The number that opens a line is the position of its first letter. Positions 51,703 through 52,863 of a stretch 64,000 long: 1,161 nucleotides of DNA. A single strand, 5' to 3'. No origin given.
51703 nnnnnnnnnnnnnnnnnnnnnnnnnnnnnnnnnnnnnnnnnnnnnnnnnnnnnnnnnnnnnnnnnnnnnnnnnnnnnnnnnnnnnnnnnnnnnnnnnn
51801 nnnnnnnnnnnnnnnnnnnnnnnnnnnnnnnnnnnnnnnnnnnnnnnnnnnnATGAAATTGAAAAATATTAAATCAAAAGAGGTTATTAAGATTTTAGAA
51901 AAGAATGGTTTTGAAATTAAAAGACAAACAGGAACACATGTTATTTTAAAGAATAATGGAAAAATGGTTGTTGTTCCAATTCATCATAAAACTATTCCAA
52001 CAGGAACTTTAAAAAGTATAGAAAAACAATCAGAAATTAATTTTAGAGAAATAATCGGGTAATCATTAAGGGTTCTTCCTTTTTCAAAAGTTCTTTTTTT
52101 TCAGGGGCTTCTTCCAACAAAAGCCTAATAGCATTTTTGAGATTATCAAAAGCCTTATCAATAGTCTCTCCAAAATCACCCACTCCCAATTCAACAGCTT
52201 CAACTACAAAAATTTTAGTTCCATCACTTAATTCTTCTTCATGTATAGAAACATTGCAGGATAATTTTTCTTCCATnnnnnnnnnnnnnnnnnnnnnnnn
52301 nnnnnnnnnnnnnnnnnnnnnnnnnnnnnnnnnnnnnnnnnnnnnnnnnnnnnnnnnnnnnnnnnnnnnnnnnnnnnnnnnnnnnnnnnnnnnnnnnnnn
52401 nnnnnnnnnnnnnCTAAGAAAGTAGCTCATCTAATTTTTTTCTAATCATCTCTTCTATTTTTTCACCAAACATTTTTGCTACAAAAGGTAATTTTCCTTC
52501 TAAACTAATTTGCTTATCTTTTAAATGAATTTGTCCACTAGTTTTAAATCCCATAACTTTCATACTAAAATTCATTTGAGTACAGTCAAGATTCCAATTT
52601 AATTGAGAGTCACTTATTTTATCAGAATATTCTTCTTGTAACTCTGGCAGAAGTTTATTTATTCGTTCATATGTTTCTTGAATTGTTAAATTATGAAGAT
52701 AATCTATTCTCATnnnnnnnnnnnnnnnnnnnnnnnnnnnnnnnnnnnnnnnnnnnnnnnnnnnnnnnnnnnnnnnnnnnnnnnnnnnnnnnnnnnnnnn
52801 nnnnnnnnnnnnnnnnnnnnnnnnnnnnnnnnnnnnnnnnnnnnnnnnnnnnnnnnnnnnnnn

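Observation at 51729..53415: Four copies of the aEF-2 terminus delimit three units downstream of aEF-2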

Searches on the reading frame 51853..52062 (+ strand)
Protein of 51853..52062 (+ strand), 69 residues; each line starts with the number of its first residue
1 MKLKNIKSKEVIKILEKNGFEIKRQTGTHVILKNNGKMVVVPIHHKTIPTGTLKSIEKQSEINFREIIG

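Call 8: search_protein_families(library=pfam, proteins=[window:51853-52062:+], max_evalue=0.01)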
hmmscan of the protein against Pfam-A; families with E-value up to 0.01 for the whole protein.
window:51853-52062:+ (69 aa): 1 family
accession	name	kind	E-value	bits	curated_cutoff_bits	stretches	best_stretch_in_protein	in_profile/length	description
PF07927.17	HicA_toxin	-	1.7e-20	73.3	27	1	8-62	1-58/58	HicA toxin of bacterial toxin-antitoxin,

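Call 80: find_encoding_contigs(protein=window:51853-52059:+, flank=4000, max_places=8)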
Protein window:51853-52059:+ (69 aa): 5 contigs read that carry it; 4 places shown.
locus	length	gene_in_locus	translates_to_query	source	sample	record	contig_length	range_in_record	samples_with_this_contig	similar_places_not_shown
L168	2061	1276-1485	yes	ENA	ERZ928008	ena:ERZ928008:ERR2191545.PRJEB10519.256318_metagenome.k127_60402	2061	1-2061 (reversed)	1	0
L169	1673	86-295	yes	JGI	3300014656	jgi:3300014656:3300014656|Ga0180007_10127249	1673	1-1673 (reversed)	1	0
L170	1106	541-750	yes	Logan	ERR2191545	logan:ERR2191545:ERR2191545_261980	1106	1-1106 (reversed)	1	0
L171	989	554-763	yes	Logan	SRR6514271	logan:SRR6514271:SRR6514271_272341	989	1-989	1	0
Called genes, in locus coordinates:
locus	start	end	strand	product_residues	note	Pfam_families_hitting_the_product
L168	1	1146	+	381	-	?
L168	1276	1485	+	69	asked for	PF07927:HicA_toxin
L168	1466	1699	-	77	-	-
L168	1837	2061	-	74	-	?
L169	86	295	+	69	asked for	PF07927:HicA_toxin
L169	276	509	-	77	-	-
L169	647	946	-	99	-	PF09650:PHA_gran_rgn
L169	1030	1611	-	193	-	PF08645:PNK3P, PF13242:Hydrolase_like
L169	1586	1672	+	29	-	?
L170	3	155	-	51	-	?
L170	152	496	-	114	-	-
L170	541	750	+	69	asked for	PF07927:HicA_toxin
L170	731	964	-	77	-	-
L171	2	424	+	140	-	?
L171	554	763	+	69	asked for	PF07927:HicA_toxin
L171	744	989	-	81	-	?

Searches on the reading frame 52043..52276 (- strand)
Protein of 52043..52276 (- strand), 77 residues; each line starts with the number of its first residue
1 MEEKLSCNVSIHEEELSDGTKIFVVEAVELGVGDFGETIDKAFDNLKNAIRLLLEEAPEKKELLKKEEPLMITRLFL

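Call 8: search_protein_families(library=pfam, proteins=[window:52043-52276:-], max_evalue=0.01)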
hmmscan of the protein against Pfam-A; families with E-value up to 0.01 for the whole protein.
window:52043-52276:- (77 aa): 1 family
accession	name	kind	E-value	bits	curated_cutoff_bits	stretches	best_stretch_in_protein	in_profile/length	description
PF24113.1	DUF7387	-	0.0048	17.7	27.9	1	21-57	22-58/85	Family of unknown function (DUF7387)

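Call 86: find_encoding_contigs(protein=window:52046-52276:-, flank=3000, max_places=10)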
Protein window:52046-52276:- (77 aa): 5 contigs read that carry it; 4 places shown.
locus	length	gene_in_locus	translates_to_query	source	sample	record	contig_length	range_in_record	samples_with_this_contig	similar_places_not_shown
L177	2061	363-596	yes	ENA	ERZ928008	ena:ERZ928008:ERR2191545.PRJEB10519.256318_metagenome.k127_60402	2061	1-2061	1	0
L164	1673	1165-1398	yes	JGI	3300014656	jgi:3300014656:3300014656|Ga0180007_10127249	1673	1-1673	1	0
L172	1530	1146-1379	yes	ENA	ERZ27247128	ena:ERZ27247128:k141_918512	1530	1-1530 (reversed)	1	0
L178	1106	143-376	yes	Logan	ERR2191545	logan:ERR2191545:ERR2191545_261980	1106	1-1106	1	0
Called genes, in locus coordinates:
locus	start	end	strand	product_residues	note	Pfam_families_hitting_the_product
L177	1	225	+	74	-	?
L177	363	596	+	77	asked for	-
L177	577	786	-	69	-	PF07927:HicA_toxin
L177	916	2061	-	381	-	?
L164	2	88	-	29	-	?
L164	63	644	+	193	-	PF08645:PNK3P, PF13242:Hydrolase_like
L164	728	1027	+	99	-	PF09650:PHA_gran_rgn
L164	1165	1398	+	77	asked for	-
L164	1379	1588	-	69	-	PF07927:HicA_toxin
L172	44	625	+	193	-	PF08645:PNK3P, PF13242:Hydrolase_like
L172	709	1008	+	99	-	PF09650:PHA_gran_rgn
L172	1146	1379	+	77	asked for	-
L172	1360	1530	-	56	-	?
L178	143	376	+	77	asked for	-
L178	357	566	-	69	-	PF07927:HicA_toxin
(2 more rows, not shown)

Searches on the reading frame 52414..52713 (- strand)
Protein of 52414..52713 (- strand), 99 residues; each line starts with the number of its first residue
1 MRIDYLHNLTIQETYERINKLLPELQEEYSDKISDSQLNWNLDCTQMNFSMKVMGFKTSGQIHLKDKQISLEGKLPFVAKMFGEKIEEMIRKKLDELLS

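Call 8: search_protein_families(library=pfam, proteins=[window:52414-52713:-], max_evalue=0.01)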
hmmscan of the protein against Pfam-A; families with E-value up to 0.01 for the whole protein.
window:52414-52713:- (99 aa): 1 family
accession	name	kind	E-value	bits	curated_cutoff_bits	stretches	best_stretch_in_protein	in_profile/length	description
PF09650.15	PHA_gran_rgn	-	5e-16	59.2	26.6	1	3-98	3-87/87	Putative polyhydroxyalkanoic acid system protein (PHA_gran_rgn)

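Call 81: find_encoding_contigs(protein=window:52417-52713:-, flank=4000, max_places=8)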
Protein window:52417-52713:- (99 aa): 3 contigs read that carry it; 3 places shown.
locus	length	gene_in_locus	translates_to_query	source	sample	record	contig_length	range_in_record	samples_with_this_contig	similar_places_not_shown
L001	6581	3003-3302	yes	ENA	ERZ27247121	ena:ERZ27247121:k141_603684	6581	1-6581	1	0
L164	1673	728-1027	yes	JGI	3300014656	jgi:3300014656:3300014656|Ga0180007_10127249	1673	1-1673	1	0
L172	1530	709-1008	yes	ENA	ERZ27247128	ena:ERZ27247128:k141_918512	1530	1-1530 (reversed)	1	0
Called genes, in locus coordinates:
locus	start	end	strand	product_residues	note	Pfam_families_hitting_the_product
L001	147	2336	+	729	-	PF00009:GTP_EFTU, PF03144:GTP_EFTU_D2, PF22042:EF-G_D2 (weak), PF14492:EFG_III, PF03764:EFG_IV, PF00679:EFG_C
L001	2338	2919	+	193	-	PF08645:PNK3P, PF13242:Hydrolase_like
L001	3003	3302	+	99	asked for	PF09650:PHA_gran_rgn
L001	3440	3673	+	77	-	-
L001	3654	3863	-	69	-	PF07927:HicA_toxin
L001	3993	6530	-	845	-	PF09136:Glucodextran_B, PF17957:Big_7, PF00041:fn3 (weak)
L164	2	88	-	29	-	?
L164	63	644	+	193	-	PF08645:PNK3P, PF13242:Hydrolase_like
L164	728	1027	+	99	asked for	PF09650:PHA_gran_rgn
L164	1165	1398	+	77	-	-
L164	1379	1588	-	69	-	PF07927:HicA_toxin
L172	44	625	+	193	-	PF08645:PNK3P, PF13242:Hydrolase_like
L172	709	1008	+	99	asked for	PF09650:PHA_gran_rgn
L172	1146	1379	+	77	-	-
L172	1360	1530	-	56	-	?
